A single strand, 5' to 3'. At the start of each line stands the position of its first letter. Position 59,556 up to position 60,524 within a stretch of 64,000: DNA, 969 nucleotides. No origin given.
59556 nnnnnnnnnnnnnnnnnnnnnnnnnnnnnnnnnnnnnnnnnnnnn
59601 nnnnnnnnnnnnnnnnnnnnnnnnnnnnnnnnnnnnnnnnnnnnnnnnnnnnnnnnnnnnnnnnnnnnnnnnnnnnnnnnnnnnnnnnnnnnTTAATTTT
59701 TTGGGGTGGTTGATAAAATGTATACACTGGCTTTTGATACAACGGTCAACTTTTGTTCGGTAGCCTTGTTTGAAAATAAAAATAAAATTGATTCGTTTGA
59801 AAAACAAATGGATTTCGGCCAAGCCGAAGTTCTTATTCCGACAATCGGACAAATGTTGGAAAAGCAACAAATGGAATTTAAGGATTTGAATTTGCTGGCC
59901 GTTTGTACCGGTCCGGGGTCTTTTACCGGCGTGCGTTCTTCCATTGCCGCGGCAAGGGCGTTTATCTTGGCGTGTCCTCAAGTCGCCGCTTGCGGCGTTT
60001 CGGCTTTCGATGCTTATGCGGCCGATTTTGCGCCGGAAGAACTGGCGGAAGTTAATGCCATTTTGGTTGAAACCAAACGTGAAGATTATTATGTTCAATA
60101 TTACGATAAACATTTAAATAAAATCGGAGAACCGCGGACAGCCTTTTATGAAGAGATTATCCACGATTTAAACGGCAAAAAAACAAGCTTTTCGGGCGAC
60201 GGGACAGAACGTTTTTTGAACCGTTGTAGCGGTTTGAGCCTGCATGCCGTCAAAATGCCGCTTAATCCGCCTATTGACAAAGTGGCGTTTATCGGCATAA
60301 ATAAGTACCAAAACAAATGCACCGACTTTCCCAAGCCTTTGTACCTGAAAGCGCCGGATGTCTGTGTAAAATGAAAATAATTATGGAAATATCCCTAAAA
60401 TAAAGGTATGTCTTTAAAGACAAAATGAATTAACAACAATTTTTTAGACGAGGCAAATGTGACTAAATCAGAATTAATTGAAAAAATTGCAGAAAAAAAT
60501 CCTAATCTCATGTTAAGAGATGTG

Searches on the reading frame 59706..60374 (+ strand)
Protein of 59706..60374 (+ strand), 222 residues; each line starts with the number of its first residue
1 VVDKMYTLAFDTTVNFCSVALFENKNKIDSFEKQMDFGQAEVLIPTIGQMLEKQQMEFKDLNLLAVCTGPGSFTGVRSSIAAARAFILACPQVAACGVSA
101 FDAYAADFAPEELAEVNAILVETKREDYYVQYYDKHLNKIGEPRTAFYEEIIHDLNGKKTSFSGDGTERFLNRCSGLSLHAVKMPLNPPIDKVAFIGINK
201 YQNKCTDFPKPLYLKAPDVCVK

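Call 113: search_protein_families(library=pfam, proteins=[window:59706-60374:+], max_evalue=0.001)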
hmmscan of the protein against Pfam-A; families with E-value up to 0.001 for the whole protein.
window:59706-60374:+ (222 aa): 1 family
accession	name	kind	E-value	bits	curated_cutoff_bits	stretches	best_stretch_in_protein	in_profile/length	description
PF00814.31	TsaD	-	9.1e-10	39.1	24.8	1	41-131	31-121/264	tRNA N6-adenosine threonylcarbamoyltransferase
